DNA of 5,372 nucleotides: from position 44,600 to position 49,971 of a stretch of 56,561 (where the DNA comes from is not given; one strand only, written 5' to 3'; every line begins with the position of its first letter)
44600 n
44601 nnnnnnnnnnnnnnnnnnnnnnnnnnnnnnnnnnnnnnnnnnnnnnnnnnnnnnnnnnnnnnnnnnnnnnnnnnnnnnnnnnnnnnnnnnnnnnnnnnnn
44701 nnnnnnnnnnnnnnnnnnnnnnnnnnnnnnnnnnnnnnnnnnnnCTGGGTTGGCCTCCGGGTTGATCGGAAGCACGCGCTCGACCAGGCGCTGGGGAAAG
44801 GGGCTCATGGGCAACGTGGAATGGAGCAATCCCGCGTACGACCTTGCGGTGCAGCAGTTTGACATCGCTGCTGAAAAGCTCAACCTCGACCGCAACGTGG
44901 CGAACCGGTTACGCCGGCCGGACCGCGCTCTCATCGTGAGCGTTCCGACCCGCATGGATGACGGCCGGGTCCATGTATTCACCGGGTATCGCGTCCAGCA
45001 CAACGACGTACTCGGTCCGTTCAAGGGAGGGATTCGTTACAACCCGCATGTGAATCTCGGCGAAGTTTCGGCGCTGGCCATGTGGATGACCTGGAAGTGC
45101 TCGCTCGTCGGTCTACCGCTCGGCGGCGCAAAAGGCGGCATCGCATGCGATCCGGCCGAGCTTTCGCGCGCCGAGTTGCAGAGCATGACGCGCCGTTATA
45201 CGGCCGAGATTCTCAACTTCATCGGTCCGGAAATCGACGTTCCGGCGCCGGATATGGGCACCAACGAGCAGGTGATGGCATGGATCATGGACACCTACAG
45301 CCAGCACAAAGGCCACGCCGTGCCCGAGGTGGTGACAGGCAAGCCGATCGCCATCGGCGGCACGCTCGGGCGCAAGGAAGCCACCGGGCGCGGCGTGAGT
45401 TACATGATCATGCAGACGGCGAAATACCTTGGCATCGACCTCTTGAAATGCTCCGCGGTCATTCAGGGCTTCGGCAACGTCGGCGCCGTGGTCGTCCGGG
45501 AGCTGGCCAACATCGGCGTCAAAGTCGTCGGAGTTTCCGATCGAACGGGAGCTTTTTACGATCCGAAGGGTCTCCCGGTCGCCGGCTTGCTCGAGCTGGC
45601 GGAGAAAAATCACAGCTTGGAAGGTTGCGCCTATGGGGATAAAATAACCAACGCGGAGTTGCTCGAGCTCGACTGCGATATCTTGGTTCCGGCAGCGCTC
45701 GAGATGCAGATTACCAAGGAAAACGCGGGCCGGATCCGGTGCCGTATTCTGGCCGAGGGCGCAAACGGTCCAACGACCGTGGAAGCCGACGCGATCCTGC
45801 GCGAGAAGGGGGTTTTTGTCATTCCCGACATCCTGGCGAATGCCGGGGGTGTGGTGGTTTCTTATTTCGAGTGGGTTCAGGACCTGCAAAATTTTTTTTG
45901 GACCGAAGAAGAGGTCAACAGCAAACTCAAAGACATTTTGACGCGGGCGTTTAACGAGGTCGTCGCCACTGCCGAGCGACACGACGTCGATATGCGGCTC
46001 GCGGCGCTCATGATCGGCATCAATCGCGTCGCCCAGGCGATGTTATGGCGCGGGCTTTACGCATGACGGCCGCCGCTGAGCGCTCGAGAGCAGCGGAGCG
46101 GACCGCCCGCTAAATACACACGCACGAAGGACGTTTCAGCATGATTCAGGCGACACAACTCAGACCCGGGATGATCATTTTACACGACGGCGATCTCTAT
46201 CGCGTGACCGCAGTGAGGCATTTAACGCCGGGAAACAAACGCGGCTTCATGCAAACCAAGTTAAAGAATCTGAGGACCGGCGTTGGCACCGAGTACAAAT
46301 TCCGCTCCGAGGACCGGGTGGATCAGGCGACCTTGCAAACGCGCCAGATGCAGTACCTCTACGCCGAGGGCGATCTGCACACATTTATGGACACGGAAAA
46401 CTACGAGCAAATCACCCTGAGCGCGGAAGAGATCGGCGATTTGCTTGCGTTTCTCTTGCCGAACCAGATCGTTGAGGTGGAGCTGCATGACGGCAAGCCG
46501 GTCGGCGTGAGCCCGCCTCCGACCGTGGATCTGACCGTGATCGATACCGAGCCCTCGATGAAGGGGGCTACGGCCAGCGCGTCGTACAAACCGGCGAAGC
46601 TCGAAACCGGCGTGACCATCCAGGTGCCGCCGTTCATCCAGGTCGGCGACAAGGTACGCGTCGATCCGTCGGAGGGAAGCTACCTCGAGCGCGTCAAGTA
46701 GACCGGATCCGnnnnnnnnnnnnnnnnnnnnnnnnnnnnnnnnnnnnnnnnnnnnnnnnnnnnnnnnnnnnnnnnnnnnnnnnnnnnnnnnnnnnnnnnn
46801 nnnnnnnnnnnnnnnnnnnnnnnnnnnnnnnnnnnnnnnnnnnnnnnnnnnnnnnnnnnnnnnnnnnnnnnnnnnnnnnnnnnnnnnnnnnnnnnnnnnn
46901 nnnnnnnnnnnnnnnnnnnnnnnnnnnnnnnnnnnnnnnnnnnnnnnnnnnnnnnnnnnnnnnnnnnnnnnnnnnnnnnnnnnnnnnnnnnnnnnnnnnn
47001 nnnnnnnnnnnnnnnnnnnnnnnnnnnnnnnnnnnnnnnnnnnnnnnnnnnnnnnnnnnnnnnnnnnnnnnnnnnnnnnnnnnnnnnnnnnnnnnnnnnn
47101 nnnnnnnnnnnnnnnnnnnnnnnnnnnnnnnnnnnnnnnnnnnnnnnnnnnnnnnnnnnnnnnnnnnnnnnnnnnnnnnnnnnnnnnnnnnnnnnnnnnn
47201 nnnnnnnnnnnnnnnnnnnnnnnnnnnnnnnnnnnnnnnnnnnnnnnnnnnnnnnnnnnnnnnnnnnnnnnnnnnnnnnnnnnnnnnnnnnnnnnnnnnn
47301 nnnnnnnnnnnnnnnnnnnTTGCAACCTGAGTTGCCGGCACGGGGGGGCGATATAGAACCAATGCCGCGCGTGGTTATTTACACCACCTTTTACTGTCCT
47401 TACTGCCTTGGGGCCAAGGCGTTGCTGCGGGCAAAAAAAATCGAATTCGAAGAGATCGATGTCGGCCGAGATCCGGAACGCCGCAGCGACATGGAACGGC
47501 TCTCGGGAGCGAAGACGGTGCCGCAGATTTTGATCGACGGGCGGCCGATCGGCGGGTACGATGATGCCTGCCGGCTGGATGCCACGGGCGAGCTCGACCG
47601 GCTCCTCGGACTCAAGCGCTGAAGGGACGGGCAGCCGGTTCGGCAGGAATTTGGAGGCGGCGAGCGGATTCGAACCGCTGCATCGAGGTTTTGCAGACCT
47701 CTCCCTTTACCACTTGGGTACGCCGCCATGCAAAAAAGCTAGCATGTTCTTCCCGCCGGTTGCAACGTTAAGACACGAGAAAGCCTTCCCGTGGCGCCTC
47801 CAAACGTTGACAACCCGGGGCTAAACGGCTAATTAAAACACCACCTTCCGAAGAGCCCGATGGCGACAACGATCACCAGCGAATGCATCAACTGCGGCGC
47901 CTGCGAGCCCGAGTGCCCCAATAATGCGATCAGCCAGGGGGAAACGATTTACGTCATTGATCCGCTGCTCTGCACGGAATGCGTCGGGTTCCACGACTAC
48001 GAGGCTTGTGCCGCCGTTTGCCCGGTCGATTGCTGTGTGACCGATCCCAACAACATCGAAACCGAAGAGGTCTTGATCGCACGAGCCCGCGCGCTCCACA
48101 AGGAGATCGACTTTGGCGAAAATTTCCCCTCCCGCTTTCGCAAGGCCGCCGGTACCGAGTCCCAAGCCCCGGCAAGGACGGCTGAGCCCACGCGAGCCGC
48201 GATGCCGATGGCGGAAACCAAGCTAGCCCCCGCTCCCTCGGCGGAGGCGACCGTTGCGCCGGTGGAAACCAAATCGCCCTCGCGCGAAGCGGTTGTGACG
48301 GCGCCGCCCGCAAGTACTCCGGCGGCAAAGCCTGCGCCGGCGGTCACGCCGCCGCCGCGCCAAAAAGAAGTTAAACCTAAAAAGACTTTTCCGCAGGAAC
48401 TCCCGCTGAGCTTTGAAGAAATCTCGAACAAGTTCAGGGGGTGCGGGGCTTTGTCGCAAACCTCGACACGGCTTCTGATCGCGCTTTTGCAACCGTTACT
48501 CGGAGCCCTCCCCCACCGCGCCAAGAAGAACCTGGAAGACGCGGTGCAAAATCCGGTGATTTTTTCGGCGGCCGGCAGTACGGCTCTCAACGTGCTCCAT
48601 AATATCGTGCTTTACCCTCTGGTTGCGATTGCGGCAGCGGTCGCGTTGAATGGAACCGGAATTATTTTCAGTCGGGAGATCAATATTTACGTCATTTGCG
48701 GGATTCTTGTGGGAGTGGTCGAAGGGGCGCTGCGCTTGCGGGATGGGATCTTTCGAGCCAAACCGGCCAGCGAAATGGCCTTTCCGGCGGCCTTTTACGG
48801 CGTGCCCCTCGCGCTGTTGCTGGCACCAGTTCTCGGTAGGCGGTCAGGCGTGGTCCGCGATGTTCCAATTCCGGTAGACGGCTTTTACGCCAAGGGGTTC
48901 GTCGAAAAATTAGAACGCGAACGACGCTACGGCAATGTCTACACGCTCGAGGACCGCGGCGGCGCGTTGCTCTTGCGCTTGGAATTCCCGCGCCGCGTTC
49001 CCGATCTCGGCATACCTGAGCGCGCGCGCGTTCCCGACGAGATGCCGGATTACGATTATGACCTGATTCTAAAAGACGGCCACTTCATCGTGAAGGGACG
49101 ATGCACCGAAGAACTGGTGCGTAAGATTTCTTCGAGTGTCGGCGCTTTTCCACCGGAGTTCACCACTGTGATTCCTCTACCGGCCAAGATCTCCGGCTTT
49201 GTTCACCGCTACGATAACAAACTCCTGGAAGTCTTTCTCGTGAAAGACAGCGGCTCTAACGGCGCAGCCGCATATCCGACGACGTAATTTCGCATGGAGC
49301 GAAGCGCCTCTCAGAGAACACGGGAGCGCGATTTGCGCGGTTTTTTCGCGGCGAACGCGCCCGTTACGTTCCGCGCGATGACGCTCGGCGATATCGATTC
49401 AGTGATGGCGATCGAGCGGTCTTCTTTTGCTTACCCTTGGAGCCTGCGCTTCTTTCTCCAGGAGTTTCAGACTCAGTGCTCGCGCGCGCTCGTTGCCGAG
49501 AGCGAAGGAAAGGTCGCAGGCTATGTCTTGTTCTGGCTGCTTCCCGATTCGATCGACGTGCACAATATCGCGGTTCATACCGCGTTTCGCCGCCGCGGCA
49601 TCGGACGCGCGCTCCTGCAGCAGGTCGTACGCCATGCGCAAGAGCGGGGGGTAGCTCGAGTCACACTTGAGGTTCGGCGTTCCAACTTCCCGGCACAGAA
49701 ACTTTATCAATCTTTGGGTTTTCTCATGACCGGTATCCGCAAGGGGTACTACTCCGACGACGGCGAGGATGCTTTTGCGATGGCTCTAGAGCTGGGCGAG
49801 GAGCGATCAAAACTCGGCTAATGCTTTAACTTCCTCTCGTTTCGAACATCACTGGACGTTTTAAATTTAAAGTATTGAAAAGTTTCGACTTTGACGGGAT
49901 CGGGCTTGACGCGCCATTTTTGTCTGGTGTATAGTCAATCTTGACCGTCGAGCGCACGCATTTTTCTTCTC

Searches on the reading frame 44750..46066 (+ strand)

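Call 30: search_protein_families(library=pfam, proteins=[window:44750-46066:+])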
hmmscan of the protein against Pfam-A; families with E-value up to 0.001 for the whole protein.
window:44750-46066:+ (438 aa): 2 families
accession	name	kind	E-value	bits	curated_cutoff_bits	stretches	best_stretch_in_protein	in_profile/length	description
PF00208.27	ELFV_dehydrog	-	6.7e-80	268.7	23.4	1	203-435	1-241/241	Glutamate/Leucine/Phenylalanine/Valine dehydrogenase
PF02812.23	ELFV_dehydrog_N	-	1.2e-58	196.8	25.3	1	57-184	1-128/129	Glu/Leu/Phe/Val dehydrogenase, dimerisation domain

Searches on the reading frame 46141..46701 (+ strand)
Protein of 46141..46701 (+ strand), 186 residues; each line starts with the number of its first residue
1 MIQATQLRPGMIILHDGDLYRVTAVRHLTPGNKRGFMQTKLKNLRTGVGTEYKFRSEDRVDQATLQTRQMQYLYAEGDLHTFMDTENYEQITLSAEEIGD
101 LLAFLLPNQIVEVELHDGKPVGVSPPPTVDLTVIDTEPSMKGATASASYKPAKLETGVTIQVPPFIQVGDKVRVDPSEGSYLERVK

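Call 30: search_protein_families(library=pfam, proteins=[window:46141-46701:+])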
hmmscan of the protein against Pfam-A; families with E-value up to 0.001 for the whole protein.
window:46141-46701:+ (186 aa): 3 families
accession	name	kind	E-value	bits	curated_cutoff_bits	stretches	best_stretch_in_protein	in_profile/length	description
PF09285.17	Elong-fact-P_C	-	4.1e-25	87.7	25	1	129-184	1-56/56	Elongation factor P, C-terminal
PF01132.26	EFP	-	2e-21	76.1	27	1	68-121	1-54/54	Elongation factor P (EF-P) OB domain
PF08207.18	EFP_N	-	4.5e-19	68.6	23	1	4-60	2-58/58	Elongation factor P (EF-P) KOW-like domain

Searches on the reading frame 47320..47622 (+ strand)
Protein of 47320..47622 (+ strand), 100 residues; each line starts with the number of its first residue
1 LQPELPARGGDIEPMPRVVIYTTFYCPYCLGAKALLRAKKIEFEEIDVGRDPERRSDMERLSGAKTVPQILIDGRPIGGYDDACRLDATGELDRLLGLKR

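Call 80: search_protein_families(library=pfam, proteins=[window:47320-47622:+])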
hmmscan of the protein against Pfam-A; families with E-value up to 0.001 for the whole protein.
window:47320-47622:+ (100 aa): 5 families
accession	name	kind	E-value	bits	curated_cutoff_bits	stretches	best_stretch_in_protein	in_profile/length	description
PF00462.30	Glutaredoxin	-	1.1e-20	74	22.9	1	18-76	1-59/60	Glutaredoxin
PF13409.12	GST_N_2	-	7e-08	33.4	25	1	25-85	1-65/70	Glutathione S-transferase, N-terminal domain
PF13417.12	GST_N_3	-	4.9e-05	24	22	1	21-78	2-58/75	Glutathione S-transferase, N-terminal domain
PF04908.21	SH3BGR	-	0.00037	21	21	1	35-87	26-87/99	SH3-binding, glutamic acid-rich protein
PF05768.20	Glrx-like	-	0.00096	19.9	26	0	17-74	1-57/77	Glutaredoxin-like domain (DUF836)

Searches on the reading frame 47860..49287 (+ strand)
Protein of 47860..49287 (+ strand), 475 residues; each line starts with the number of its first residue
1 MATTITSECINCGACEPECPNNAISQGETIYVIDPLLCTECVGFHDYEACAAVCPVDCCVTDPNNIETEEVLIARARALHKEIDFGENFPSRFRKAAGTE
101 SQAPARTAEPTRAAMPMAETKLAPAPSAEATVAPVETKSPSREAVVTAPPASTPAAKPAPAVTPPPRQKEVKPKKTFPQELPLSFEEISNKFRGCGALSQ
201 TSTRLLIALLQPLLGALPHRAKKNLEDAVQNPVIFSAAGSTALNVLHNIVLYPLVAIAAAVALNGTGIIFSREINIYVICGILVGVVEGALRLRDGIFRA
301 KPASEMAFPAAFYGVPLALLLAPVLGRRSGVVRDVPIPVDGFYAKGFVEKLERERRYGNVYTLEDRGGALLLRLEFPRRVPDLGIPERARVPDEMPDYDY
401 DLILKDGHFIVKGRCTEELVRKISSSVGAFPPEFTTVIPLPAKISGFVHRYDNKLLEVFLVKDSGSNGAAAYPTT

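Call 35: search_protein_families(library=pfam, proteins=[window:47860-49287:+])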
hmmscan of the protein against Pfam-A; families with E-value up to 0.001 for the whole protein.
window:47860-49287:+ (475 aa): 2 families
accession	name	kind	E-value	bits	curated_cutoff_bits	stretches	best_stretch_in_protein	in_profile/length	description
PF00037.32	Fer4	-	1.4e-06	28.3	21.1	1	5-25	4-24/24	4Fe-4S binding domain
PF12838.12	Fer4_7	-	4.8e-06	27.4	27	1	9-58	2-52/52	4Fe-4S dicluster domain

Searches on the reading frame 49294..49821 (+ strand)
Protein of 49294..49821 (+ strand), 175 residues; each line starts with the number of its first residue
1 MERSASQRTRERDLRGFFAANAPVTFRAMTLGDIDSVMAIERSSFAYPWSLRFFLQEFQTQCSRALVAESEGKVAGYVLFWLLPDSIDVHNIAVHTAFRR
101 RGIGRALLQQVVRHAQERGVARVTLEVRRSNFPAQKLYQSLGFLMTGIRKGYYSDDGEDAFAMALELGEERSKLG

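Call 35: search_protein_families(library=pfam, proteins=[window:49294-49821:+])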
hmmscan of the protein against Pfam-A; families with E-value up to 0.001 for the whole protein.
window:49294-49821:+ (175 aa): 11 families
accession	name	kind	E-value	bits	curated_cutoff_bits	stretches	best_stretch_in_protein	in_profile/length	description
PF00583.31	Acetyltransf_1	-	6.9e-24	84.8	20.7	1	35-143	2-116/116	Acetyltransferase (GNAT) family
PF13508.13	Acetyltransf_7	-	2.9e-17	63.2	27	1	64-143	4-82/84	Acetyltransferase (GNAT) domain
PF13673.13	Acetyltransf_10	-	3.8e-14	53.2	23.6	1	56-147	24-111/128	Acetyltransferase (GNAT) domain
PF08445.16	FR47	-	3.5e-08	33.7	22.1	1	91-144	26-78/86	FR47-like protein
PF13302.13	Acetyltransf_3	-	4.1e-06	28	25.4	1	56-143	46-137/138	Acetyltransferase (GNAT) domain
PF13480.13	Acetyltransf_6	-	5.7e-06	27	22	1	43-124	48-133/143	Acetyltransferase (GNAT) domain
PF13420.13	Acetyltransf_4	-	3.3e-05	24.4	24.3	1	92-158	77-149/155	Acetyltransferase (GNAT) domain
PF14542.12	Acetyltransf_CG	-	4.3e-05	24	30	1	71-120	8-58/80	GCN5-related N-acetyl-transferase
PF13527.13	Acetyltransf_9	-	4.3e-05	24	25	0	89-127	75-113/127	Acetyltransferase (GNAT) domain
PF13523.12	Acetyltransf_8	-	0.0003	20.9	27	0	85-144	78-138/145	Acetyltransferase (GNAT) domain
PF24553.2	Rv0428c_C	-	0.00095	19.3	27.2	0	90-144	163-216/224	Probable histone acetyltransferase Rv0428c C-terminal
